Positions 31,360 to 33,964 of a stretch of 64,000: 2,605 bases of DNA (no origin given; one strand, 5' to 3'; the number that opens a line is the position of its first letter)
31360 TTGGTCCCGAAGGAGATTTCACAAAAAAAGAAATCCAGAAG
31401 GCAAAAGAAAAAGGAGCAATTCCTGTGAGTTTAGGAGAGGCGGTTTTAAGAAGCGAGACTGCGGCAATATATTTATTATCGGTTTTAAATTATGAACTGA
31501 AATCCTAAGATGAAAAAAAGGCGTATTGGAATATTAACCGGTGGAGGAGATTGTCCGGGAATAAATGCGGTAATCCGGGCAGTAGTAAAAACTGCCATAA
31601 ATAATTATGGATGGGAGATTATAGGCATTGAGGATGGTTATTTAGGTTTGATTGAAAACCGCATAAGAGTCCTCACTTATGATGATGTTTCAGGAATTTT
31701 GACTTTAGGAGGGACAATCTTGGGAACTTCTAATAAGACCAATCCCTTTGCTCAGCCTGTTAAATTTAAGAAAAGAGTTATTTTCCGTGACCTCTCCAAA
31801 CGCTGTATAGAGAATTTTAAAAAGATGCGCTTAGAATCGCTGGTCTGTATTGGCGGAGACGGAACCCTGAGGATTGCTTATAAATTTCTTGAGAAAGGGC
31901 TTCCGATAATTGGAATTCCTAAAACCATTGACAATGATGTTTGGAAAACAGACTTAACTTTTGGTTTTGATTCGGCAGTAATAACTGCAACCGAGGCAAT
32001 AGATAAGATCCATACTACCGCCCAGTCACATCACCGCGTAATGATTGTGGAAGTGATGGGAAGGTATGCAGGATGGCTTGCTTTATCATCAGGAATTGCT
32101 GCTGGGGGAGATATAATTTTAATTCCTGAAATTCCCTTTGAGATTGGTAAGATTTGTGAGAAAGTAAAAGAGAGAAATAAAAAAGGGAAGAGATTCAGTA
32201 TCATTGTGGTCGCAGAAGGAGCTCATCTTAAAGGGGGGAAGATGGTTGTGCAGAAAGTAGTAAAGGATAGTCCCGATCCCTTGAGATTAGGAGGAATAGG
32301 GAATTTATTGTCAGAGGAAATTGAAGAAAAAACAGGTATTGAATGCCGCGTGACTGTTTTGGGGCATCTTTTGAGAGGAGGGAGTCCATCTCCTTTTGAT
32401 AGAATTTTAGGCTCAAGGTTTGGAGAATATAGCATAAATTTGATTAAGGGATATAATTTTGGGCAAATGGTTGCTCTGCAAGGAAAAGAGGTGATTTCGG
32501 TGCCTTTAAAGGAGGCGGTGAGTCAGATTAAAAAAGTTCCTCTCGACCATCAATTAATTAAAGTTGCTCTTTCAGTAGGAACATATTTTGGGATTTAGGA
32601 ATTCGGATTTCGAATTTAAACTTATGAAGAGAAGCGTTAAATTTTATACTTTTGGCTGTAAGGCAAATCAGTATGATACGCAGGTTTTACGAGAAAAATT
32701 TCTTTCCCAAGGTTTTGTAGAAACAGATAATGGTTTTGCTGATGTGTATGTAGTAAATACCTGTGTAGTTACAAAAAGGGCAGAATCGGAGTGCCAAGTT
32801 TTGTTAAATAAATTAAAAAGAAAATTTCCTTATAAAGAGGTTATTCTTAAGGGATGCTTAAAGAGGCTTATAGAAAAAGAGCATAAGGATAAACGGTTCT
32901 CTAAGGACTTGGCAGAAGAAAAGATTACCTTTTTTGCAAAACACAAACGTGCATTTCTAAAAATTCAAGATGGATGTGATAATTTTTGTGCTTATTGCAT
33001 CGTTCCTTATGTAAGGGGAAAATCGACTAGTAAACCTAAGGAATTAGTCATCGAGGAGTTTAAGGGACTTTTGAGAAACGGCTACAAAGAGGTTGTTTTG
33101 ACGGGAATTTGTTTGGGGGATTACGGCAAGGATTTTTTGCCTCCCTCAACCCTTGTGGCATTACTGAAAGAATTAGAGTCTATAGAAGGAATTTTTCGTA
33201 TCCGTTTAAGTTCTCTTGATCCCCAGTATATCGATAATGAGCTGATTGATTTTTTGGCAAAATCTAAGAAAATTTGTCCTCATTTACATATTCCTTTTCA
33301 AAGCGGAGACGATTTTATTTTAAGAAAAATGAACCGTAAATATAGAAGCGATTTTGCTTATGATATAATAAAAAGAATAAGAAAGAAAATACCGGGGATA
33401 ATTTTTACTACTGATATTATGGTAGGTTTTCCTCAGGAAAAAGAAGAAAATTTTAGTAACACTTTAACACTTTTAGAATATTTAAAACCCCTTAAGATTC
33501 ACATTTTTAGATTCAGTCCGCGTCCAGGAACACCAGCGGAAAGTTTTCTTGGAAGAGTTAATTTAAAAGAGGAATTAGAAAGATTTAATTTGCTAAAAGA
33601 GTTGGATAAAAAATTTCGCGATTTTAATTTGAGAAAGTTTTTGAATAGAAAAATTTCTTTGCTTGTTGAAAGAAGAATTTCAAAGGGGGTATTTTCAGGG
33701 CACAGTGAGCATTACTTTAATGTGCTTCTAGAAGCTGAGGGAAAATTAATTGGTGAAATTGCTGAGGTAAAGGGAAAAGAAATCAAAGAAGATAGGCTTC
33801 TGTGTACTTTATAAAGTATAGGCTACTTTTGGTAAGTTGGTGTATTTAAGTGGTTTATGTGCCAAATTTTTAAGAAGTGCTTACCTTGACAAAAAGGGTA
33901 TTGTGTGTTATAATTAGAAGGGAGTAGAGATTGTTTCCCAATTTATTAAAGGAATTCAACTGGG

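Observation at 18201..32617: Dispersed intergenic motif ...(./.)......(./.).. recurring after four unrelated genes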

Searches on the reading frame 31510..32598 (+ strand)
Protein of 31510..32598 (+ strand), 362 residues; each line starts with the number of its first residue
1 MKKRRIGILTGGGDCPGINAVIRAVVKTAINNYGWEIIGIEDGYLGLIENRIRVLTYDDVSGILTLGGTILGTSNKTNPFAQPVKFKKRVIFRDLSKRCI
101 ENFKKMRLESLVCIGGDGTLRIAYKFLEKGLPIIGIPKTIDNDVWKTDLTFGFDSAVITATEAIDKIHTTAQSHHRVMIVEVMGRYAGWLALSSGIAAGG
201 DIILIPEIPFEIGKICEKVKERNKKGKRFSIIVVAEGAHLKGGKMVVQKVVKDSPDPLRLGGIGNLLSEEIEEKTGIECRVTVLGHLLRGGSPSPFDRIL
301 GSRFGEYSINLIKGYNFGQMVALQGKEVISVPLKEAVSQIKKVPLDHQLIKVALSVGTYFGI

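Call 68: search_protein_families(library=pfam, proteins=[window:31510-32598:+], max_evalue=0.0001)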
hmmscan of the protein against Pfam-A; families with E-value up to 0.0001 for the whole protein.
window:31510-32598:+ (362 aa): 2 families
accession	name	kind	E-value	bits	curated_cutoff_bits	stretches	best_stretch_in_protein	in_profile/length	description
PF00365.25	PFK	-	5.8e-111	370.7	30.9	1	5-311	1-276/277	Phosphofructokinase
PF01513.26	NAD_kinase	-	2.2e-05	25.2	25.5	1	97-137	62-103/130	ATP-NAD kinase N-terminal domain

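Call 72: find_homologous_proteins(query=window:31510-32598:+, max_evalue=1e-120)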
Query window:31510-32598:+ (362 aa): 4273 proteins with E <= 1e-120 among 8000 candidates; the best 120 are listed.
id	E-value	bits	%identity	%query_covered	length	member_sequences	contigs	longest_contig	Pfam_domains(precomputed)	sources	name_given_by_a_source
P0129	2.7e-236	801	100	100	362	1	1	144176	PF01513.27,PF00365.26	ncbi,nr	ncbi:MAG: 6-phosphofructokinase [Candidatus Omnitrophica bacterium]|nr:6-phosphofructokinase [Candid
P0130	2.2e-205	700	84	100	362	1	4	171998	PF01513.27,PF00365.26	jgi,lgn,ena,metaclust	metaclust:\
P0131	2.7e-203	693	85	99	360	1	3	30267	PF01513.27,PF00365.26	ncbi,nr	ncbi:MAG: 6-phosphofructokinase [Candidatus Omnitrophica bacterium]|nr:6-phosphofructokinase [Candid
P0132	2.9e-201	686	82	100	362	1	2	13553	PF01513.27,PF00365.26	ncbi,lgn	ncbi:MAG: 6-phosphofructokinase [Candidatus Omnitrophota bacterium]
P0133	5.6e-193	659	79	99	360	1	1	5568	PF01513.27,PF00365.26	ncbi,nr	ncbi:MAG: 6-phosphofructokinase [Candidatus Omnitrophica bacterium]|nr:6-phosphofructokinase [Candid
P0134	7.0e-192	655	79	100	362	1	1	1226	PF01513.27,PF00365.26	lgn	-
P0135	1.8e-183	628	74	100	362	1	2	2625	PF01513.27,PF00365.26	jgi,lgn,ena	-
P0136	1.8e-177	608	73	100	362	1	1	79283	PF01513.27,PF00365.26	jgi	jgi:6-phosphofructokinase 1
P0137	3.2e-173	594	72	100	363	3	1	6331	PF00365.26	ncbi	-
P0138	1.9e-154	532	68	100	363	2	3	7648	PF00365.26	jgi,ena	-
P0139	2.2e-154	532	66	99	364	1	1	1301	PF00365.26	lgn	-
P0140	2.8e-154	532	67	99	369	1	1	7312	PF00365.26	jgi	-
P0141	1.3e-152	526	65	100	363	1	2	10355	PF00365.26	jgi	jgi:6-phosphofructokinase 1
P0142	3.4e-152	525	66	99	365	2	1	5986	PF00365.26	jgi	jgi:phosphofructokinase-like protein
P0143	1.1e-151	523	66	99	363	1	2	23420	PF00365.26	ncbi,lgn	ncbi:MAG: 6-phosphofructokinase [Nitrospirota bacterium]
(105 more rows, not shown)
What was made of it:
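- Tried and rejected: For site 4, the pfkA search found nothing closer than 85% (call 72).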

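Call 73: find_encoding_contigs(protein=P0131, flank=10000, max_places=3)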
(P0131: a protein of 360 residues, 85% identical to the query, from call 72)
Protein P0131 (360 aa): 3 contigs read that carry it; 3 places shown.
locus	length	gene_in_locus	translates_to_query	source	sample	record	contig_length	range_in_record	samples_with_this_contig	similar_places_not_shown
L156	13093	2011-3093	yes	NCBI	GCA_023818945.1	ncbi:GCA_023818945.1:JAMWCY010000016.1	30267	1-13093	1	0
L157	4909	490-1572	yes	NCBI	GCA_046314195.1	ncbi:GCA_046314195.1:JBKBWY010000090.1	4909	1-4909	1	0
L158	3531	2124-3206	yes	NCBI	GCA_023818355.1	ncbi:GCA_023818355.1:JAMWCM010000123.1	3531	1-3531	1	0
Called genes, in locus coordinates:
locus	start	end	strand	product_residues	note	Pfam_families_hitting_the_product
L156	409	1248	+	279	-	PF01261:AP_endonuc_2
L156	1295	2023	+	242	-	PF20260:PUA_4, PF04452:Methyltrans_RNA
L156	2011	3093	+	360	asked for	PF00365:PFK, PF01513:NAD_kinase (weak)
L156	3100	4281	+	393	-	PF00919:UPF0004, PF04055:Radical_SAM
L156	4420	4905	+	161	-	PF02674:Colicin_V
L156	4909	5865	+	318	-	PF01784:DUF34_NIF3 (weak)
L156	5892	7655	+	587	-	PF01807:Zn_ribbon_DnaG, PF08275:DNAG_N, PF01751:Toprim, PF13155:Toprim_2, PF13362:Toprim_3 (weak), PF13662:Toprim_4, PF10410:DnaB_bind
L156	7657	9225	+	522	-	PF03979:Sigma70_r1_1, PF00140:Sigma70_r1_2, PF04542:Sigma70_r2, PF04539:Sigma70_r3, PF04545:Sigma70_r4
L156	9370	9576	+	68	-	-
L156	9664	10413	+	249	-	PF20772:TACO1_YebC_N, PF01709:Transcrip_reg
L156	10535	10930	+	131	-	PF01475:FUR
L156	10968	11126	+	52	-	-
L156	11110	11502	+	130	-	PF01880:Desulfoferrodox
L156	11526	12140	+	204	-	PF00578:AhpC-TSA, PF08534:Redoxin, PF10417:1-cysPrx_C (weak)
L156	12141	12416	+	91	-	-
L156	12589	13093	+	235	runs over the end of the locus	PF01891:CbiM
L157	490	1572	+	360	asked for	PF00365:PFK, PF01513:NAD_kinase (weak)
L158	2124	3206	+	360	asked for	PF00365:PFK, PF01513:NAD_kinase (weak)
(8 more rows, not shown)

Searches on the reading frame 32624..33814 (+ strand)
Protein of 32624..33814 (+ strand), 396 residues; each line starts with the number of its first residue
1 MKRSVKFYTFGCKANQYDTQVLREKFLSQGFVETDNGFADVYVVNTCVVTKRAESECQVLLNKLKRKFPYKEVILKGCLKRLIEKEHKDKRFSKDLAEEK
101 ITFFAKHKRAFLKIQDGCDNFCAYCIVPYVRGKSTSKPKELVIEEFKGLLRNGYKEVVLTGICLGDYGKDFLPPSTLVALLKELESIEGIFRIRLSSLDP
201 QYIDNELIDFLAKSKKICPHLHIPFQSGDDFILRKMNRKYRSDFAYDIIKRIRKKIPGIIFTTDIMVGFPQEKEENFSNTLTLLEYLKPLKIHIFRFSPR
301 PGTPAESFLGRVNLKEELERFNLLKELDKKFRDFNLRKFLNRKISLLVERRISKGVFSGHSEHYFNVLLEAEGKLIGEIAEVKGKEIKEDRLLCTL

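Call 68: search_protein_families(library=pfam, proteins=[window:32624-33814:+], max_evalue=0.0001)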
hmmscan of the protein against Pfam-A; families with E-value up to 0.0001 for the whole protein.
window:32624-33814:+ (396 aa): 2 families
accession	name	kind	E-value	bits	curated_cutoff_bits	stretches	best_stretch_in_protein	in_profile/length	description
PF04055.27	Radical_SAM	-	3.5e-24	86.3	29.5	1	113-284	2-166/166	Radical SAM superfamily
PF00919.26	UPF0004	-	1.7e-17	63.6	27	1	5-91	2-90/98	Uncharacterized protein family UPF0004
